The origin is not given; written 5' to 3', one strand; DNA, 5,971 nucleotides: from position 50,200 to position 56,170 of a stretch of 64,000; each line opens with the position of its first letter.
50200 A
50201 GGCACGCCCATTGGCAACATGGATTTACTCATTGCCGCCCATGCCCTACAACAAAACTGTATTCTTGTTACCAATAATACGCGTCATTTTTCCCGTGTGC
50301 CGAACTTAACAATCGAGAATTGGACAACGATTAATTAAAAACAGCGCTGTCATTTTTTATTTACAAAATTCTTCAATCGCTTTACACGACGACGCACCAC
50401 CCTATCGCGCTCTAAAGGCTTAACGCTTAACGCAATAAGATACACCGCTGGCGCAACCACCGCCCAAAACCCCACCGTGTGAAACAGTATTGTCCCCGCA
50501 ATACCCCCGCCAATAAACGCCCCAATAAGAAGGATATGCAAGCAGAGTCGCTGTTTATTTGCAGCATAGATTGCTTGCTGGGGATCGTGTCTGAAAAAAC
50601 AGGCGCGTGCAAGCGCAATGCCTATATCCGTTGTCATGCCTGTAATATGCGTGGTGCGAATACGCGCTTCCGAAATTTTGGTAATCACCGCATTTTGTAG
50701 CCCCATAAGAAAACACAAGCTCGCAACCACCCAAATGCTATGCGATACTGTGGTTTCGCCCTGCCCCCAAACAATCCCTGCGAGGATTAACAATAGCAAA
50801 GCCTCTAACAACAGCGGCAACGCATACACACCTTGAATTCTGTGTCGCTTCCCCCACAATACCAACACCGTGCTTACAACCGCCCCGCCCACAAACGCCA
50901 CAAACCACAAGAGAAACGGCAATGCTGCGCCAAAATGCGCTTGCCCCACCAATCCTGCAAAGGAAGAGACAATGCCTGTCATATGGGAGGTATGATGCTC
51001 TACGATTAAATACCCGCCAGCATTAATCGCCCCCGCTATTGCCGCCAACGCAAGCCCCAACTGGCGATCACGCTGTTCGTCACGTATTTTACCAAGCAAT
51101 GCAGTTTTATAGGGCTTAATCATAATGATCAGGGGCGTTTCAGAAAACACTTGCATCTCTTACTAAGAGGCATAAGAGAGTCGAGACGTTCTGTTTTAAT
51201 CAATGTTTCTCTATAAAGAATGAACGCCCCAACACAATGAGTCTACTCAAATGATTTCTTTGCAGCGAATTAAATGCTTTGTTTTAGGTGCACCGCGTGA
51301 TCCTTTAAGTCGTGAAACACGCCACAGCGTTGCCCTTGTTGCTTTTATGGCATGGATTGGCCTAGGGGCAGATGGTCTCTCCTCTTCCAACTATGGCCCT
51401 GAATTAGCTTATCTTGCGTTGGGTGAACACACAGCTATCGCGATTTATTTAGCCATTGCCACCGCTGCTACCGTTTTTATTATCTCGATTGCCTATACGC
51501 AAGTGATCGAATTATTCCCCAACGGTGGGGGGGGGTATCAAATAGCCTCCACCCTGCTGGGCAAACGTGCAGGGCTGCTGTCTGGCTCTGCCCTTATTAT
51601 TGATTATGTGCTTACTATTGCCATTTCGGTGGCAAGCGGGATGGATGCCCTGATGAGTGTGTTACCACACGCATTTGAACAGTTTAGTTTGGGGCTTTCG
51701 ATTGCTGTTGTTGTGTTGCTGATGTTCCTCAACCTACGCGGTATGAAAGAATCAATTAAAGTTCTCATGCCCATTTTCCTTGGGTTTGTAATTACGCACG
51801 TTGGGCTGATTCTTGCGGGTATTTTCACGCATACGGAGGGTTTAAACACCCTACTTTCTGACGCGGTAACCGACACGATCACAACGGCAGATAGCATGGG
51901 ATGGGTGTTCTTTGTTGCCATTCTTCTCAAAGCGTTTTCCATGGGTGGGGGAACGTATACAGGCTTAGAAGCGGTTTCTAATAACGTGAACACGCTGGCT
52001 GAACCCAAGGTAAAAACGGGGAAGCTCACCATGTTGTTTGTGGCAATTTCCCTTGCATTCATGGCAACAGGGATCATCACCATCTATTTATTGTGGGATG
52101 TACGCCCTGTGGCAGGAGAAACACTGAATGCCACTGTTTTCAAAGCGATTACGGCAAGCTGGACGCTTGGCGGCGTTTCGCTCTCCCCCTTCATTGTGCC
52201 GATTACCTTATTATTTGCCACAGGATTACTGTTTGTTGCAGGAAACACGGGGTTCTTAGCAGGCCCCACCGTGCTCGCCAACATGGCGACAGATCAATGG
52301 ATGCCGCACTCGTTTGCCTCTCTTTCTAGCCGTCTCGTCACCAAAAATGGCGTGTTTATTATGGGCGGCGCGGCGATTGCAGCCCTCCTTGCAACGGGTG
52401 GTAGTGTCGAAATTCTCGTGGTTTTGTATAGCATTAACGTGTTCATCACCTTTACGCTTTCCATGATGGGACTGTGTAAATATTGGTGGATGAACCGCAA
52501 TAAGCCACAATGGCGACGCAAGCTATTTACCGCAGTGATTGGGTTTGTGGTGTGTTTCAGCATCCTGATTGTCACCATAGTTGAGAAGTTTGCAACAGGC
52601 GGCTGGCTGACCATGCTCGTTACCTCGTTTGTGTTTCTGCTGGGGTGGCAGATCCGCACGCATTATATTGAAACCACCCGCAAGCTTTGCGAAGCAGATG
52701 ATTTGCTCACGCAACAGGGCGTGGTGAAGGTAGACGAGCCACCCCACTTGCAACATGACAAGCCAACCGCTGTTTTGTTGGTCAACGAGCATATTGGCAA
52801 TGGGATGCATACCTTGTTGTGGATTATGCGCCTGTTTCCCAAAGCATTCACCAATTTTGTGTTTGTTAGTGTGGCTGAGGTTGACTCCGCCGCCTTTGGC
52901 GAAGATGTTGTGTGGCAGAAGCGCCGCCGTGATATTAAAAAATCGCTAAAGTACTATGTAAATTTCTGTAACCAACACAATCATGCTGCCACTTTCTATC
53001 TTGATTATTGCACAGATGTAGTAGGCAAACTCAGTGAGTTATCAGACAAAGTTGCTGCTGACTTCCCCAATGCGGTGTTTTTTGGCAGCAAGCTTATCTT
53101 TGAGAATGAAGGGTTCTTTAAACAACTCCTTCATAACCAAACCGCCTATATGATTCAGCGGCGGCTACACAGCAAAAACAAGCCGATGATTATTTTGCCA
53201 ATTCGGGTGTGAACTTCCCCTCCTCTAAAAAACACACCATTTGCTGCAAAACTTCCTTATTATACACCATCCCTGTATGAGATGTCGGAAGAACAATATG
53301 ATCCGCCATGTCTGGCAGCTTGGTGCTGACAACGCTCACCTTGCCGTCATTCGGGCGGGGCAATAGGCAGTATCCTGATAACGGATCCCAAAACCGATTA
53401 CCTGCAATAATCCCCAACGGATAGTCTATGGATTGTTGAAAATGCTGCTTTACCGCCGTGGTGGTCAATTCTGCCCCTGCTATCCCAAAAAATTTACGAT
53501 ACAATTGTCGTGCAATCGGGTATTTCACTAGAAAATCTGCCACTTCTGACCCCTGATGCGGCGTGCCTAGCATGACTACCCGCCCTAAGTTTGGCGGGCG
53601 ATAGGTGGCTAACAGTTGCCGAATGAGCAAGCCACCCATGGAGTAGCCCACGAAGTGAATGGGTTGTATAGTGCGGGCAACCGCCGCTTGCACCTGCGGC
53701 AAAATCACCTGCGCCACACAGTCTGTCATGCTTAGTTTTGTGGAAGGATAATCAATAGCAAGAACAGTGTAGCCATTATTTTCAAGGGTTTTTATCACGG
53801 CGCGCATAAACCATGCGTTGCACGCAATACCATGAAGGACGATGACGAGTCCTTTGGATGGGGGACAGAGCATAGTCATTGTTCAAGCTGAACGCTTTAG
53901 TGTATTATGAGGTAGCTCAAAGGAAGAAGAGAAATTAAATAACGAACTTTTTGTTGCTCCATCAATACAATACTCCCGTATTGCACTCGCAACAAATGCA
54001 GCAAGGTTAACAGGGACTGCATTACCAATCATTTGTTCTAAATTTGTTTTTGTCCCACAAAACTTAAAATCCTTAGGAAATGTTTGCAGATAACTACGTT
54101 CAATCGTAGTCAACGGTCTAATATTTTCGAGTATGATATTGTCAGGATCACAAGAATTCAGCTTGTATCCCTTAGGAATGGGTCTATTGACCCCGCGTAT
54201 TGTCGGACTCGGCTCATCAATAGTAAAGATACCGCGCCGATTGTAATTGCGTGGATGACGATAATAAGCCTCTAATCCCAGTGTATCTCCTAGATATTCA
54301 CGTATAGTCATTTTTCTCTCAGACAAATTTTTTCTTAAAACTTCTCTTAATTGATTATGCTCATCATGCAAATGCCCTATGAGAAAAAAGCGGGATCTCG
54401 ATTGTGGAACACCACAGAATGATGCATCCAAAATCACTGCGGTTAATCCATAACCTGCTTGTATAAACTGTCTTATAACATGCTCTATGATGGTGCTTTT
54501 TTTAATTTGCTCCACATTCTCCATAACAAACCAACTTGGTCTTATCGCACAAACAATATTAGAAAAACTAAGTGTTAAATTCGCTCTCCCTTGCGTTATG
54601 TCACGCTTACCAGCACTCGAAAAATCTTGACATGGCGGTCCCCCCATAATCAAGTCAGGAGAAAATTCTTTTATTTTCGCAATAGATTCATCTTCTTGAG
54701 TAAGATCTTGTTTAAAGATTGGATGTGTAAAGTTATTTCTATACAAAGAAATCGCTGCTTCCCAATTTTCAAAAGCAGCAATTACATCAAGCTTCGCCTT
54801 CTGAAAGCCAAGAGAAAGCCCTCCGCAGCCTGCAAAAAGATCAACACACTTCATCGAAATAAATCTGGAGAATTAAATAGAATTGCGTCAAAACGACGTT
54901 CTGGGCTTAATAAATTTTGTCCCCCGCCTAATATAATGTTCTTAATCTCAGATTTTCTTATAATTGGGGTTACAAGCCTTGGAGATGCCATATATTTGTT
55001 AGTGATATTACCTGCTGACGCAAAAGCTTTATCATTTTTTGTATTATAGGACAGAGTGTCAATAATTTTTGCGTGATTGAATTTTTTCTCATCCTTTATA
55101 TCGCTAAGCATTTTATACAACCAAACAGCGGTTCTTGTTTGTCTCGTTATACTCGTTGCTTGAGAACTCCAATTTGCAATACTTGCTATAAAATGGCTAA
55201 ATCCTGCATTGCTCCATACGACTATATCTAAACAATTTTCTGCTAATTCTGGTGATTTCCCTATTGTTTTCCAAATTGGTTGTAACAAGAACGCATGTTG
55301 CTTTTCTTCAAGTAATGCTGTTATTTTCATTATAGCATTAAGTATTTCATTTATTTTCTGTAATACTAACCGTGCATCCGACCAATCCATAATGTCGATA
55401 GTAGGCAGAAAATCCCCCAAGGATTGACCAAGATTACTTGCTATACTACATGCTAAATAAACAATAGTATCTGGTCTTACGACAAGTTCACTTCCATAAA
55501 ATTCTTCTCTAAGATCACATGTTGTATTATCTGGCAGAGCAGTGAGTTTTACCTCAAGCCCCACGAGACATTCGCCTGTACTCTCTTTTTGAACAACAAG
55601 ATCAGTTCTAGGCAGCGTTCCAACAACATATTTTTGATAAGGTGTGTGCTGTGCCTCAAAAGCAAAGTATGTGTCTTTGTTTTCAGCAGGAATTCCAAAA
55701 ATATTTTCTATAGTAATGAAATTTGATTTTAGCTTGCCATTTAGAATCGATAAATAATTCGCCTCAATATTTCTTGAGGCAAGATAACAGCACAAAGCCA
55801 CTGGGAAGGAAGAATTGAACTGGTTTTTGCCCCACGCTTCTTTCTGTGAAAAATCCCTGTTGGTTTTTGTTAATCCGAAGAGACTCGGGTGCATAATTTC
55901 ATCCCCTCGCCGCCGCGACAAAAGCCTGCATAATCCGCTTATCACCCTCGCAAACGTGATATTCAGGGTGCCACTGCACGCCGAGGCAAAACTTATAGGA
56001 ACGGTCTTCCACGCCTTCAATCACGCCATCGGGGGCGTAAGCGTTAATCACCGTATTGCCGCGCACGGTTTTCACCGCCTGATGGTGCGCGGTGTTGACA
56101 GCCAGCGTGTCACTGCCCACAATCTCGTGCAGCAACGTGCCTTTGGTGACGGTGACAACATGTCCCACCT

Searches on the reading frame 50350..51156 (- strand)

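Call 47: search_protein_families(library=pfam, proteins=[window:50350-51156:-], max_evalue=0.00001)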
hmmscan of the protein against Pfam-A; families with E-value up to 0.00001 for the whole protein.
window:50350-51156:- (268 aa): 1 family
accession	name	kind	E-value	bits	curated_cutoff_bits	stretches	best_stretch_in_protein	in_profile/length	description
PF06912.16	DUF1275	-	5.1e-35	121.5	25.4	1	33-244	1-191/193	Protein of unknown function (DUF1275)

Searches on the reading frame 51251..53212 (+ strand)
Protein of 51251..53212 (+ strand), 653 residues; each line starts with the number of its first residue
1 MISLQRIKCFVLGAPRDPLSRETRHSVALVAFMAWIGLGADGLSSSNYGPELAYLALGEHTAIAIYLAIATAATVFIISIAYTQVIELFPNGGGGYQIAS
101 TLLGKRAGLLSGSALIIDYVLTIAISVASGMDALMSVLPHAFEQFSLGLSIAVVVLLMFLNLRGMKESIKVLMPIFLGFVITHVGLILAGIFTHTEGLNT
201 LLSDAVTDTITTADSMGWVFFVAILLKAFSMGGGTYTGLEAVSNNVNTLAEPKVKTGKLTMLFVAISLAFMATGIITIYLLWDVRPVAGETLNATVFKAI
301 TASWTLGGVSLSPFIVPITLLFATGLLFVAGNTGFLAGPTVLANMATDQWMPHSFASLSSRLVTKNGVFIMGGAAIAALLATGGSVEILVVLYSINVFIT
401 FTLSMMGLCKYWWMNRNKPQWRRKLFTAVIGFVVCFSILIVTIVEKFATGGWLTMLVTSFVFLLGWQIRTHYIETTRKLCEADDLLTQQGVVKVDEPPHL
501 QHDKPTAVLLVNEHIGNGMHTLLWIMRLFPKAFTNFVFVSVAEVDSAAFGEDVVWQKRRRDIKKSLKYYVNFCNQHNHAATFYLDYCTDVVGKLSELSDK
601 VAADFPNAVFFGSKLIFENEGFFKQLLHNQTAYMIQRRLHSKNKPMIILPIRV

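Call 47: search_protein_families(library=pfam, proteins=[window:51251-53212:+], max_evalue=0.00001)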
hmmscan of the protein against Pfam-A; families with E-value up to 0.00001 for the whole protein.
window:51251-53212:+ (653 aa): 3 families
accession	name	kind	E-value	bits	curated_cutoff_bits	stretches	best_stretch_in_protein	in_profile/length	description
PF13520.12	AA_permease_2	-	1e-19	71.2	27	1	60-445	29-407/427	Amino acid permease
PF00324.27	AA_permease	-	3.2e-08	33.1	24.6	1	58-444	26-413/470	Amino acid permease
PF02705.21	K_trans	-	7.7e-06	25.1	24.8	0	106-276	94-255/454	K+ potassium transporter integral membrane domain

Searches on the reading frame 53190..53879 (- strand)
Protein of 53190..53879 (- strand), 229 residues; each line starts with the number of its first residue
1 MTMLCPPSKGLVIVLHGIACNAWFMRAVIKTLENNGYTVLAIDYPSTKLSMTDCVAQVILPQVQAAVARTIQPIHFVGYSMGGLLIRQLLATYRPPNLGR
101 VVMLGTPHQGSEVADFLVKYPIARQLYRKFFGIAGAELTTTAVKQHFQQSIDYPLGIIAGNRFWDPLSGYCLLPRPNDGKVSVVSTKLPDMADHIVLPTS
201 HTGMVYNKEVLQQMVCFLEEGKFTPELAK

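Call 47: search_protein_families(library=pfam, proteins=[window:53190-53879:-], max_evalue=0.00001)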
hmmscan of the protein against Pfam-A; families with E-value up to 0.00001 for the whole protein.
window:53190-53879:- (229 aa): 4 families
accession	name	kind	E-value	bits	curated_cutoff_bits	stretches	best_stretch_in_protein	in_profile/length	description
PF00561.26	Abhydrolase_1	-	9e-12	45.6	25.8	1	11-119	2-118/245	alpha/beta hydrolase fold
PF02089.21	Palm_thioest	-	1.4e-09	38.5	26.8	1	12-117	2-119/254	Palmitoyl protein thioesterase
PF12146.15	Hydrolase_4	-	3.2e-08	33.6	27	1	7-111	2-114/239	Serine aminopeptidase, S33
PF12697.13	Abhydrolase_6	-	5.9e-08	34.1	26.3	1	12-116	1-103/217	Alpha/beta hydrolase family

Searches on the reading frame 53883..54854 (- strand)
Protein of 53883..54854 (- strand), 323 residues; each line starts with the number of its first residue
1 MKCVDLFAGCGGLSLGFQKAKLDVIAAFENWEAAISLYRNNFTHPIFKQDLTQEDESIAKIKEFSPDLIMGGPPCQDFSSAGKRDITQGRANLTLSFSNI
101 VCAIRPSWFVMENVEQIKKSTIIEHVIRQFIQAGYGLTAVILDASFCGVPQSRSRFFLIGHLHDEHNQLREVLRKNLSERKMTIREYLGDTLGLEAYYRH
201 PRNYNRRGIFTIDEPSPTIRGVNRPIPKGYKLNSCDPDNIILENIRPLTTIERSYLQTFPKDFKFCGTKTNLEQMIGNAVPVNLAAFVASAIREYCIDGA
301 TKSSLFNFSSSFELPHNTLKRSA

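Call 47: search_protein_families(library=pfam, proteins=[window:53883-54854:-], max_evalue=0.00001)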
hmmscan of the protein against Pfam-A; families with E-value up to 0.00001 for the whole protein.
window:53883-54854:- (323 aa): 1 family
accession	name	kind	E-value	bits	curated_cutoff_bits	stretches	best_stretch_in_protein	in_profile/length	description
PF00145.23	DNA_methylase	-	5.8e-73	246.6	22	1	1-293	1-323/324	C-5 cytosine-specific DNA methylase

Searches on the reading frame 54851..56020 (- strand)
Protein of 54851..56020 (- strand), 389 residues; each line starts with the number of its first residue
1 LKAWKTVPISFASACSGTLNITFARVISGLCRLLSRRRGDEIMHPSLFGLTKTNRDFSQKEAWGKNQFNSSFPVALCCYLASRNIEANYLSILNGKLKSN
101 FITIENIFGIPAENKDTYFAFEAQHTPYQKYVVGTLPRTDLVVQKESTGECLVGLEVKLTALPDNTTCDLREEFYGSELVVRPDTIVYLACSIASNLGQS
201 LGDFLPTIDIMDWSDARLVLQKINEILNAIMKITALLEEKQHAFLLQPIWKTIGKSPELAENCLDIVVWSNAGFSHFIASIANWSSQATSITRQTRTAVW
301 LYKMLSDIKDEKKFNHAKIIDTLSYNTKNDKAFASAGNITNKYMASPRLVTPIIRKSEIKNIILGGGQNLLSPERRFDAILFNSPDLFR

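Call 47: search_protein_families(library=pfam, proteins=[window:54851-56020:-], max_evalue=0.00001)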
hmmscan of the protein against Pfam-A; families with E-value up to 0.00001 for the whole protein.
window:54851-56020:- (389 aa): 1 family
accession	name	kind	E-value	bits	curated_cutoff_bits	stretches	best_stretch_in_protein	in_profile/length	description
PF09519.16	RE_HindVP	-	5e-132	440.4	25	1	63-388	1-332/332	HindVP restriction endonuclease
